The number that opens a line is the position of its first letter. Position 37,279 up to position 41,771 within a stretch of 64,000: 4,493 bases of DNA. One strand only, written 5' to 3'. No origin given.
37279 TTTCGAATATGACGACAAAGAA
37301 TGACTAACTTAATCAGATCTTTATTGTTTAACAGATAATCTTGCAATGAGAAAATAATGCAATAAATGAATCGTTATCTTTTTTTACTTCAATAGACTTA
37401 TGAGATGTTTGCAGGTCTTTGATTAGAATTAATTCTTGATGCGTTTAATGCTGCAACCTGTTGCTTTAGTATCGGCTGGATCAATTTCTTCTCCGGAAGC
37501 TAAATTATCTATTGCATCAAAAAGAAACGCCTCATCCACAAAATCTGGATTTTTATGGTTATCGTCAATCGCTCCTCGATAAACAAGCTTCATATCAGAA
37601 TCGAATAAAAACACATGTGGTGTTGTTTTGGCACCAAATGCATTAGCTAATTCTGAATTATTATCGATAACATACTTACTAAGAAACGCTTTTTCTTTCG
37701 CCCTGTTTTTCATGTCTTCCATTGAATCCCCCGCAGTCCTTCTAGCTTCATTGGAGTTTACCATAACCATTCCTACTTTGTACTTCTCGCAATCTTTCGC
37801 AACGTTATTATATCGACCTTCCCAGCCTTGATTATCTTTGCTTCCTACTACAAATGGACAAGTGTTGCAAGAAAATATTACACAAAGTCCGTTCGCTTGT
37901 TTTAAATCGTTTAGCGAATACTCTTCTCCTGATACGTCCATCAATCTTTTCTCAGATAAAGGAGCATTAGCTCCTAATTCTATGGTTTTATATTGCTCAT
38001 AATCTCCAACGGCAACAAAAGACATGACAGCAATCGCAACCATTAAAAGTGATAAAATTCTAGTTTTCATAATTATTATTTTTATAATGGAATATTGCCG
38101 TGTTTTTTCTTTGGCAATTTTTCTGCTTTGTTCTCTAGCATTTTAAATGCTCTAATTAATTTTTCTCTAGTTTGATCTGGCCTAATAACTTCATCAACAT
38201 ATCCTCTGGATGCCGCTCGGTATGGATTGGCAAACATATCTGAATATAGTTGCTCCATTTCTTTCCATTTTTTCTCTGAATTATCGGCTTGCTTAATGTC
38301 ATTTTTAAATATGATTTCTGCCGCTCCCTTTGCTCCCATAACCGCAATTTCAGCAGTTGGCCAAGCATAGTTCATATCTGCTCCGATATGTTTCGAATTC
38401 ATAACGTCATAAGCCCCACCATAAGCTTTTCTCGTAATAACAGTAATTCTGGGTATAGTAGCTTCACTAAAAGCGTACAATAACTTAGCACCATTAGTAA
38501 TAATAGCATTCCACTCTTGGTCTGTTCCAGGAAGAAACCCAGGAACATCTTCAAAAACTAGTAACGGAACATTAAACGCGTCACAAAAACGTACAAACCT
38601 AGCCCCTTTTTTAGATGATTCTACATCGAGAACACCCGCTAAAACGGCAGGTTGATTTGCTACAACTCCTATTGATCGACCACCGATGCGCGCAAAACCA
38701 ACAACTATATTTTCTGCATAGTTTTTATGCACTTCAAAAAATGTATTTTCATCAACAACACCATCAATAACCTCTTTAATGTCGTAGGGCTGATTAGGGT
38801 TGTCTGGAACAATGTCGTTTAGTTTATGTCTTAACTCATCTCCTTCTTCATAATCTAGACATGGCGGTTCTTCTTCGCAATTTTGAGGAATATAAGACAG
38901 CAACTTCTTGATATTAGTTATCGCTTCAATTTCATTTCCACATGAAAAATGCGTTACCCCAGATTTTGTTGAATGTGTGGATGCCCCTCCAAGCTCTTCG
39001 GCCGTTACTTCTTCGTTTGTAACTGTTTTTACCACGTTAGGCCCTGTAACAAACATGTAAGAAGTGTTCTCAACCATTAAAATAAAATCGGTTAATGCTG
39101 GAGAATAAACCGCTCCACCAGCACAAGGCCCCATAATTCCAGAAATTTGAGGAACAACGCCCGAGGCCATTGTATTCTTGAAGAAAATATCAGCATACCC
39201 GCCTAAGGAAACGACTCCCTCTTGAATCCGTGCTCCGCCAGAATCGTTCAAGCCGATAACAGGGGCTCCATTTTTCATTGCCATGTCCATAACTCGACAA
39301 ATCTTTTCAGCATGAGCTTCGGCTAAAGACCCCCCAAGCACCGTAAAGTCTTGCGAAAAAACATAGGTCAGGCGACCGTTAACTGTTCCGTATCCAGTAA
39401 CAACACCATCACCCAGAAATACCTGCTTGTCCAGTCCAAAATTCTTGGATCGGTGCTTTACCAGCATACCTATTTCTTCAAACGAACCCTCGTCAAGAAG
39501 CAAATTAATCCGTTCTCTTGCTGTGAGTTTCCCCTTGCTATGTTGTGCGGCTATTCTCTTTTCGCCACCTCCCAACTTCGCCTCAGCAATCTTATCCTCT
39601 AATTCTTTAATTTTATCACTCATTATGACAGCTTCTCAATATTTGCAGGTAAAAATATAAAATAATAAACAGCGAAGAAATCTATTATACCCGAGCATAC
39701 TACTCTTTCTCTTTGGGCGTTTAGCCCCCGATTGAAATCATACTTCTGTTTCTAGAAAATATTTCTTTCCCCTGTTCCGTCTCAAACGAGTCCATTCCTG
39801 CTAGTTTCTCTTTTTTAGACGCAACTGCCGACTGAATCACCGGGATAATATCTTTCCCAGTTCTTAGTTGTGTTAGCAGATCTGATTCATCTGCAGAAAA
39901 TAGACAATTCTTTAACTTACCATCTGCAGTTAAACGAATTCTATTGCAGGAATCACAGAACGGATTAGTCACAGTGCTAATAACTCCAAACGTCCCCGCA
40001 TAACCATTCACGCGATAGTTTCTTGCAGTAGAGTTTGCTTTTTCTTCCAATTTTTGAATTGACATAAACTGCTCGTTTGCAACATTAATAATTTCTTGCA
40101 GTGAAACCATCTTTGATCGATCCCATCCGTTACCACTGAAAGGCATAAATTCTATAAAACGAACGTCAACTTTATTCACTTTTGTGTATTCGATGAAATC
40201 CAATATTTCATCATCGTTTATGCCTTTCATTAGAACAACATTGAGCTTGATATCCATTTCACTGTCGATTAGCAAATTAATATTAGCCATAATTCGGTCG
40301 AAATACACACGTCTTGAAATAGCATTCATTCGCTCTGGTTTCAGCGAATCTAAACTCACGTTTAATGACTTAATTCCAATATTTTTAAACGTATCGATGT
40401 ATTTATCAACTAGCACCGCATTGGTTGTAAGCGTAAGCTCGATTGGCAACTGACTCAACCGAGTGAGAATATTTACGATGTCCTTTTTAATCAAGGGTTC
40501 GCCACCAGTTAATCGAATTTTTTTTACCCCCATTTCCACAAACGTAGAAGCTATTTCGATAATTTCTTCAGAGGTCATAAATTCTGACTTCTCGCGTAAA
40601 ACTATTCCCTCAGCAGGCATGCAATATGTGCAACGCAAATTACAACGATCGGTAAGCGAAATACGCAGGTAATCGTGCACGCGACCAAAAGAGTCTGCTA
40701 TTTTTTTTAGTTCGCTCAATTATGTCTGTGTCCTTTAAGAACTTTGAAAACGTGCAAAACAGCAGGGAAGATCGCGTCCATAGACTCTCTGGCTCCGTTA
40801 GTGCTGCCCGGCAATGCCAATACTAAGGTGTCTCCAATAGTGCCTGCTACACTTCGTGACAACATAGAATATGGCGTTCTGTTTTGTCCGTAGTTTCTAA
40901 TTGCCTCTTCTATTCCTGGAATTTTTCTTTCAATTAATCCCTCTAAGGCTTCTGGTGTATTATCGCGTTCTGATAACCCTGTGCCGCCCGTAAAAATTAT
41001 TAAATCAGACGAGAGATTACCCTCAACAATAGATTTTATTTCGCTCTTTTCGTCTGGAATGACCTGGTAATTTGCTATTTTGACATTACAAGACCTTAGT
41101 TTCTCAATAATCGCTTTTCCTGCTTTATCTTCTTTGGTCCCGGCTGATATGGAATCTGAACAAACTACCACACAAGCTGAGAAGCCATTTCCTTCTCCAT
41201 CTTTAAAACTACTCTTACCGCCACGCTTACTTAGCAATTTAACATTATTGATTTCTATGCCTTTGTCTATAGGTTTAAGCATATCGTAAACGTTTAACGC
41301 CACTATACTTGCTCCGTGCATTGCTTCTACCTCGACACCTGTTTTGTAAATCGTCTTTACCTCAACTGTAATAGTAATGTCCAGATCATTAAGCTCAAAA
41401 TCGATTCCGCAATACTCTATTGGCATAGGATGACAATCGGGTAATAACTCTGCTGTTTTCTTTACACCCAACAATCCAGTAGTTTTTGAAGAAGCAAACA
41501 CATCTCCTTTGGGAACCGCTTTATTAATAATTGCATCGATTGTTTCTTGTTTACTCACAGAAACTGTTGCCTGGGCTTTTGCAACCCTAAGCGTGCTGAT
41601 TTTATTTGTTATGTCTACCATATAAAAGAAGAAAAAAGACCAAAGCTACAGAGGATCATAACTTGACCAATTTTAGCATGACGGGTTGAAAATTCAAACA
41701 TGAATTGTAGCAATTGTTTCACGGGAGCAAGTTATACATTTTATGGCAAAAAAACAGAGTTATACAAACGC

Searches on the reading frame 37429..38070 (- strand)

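Call 8: search_protein_families(library=pfam, proteins=[window:37429-38070:-], max_evalue=0.001)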
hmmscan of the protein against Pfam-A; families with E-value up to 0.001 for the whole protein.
window:37429-38070:- (213 aa): 3 families
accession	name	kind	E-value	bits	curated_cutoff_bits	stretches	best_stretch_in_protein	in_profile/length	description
PF08534.16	Redoxin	-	2.7e-08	34.2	26.6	1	34-174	4-141/148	Redoxin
PF00578.27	AhpC-TSA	-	1.2e-06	28.9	26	1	41-164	8-123/124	AhpC/TSA family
PF13098.12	Thioredoxin_2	-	1.5e-05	25.7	27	1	94-169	20-96/104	Thioredoxin-like domain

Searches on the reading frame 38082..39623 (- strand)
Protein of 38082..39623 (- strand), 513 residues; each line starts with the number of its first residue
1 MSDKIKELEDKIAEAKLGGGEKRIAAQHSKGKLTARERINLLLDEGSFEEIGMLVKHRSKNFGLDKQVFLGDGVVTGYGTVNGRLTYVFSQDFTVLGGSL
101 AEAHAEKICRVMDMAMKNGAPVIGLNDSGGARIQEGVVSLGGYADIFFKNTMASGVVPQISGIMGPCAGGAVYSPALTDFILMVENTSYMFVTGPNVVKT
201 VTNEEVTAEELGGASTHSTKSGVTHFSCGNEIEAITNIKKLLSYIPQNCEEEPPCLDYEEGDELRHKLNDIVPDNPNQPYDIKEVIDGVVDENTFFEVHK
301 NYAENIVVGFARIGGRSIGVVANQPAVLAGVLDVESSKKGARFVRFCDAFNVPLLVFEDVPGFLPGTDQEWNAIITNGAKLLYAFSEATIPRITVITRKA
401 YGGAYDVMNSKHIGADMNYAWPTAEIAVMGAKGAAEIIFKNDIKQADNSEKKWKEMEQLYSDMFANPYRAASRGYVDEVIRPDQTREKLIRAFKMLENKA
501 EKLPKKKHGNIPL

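Call 8: search_protein_families(library=pfam, proteins=[window:38082-39623:-], max_evalue=0.001)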
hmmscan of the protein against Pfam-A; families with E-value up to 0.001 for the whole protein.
window:38082-39623:- (513 aa): 2 families
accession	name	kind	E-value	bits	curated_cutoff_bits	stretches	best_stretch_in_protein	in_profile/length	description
PF01039.27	Carboxyl_trans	-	1.4e-200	667.6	22.3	1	27-511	2-493/493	Carboxyl transferase domain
PF03255.19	ACCA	-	4.7e-11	42.9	23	2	286-449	72-241/310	Acetyl co-enzyme A carboxylase carboxyltransferase-like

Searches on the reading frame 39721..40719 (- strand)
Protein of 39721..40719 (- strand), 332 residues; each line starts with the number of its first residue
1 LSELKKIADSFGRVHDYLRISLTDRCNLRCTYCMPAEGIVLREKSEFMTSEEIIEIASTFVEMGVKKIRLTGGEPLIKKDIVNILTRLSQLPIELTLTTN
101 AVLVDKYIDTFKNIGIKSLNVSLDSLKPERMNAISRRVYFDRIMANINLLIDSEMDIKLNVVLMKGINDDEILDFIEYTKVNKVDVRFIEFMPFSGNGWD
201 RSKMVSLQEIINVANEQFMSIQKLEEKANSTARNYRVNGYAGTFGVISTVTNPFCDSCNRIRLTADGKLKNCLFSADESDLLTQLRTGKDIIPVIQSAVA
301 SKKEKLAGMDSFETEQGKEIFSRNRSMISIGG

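Call 8: search_protein_families(library=pfam, proteins=[window:39721-40719:-], max_evalue=0.001)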
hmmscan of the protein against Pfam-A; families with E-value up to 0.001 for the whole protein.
window:39721-40719:- (332 aa): 4 families
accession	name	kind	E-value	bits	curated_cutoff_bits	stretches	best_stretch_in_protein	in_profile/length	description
PF06463.18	Mob_synth_C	-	4.9e-35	120.7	37.4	1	184-305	1-125/128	Molybdenum Cofactor Synthesis C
PF04055.27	Radical_SAM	-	2.7e-34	119.2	29.5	1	20-178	1-165/166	Radical SAM superfamily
PF13353.11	Fer4_12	-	5.2e-06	27.2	22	1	24-88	13-77/137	4Fe-4S single cluster domain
PF19238.5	Radical_SAM_2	-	7.5e-05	22.9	26.7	1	101-174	62-135/151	Radical SAM-like domain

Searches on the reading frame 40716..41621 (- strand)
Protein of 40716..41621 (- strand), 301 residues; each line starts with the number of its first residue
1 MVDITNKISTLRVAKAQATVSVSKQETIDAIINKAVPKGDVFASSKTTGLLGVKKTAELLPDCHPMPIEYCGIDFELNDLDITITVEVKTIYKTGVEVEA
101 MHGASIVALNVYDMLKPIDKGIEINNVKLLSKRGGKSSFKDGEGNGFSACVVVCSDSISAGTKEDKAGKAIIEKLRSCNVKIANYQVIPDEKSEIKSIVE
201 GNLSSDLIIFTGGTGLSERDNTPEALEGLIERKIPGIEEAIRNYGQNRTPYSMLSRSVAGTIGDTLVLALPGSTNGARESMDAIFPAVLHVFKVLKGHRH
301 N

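Call 8: search_protein_families(library=pfam, proteins=[window:40716-41621:-], max_evalue=0.001)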
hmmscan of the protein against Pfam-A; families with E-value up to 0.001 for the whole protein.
window:40716-41621:- (301 aa): 2 families
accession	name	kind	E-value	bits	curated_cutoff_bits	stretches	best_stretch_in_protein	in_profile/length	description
PF01967.27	MoaC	-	1e-43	149.1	27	1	1-135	1-136/136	MoaC family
PF00994.29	MoCF_biosynth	-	1.7e-28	99.6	26.6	1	151-289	2-143/144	Probable molybdopterin binding domain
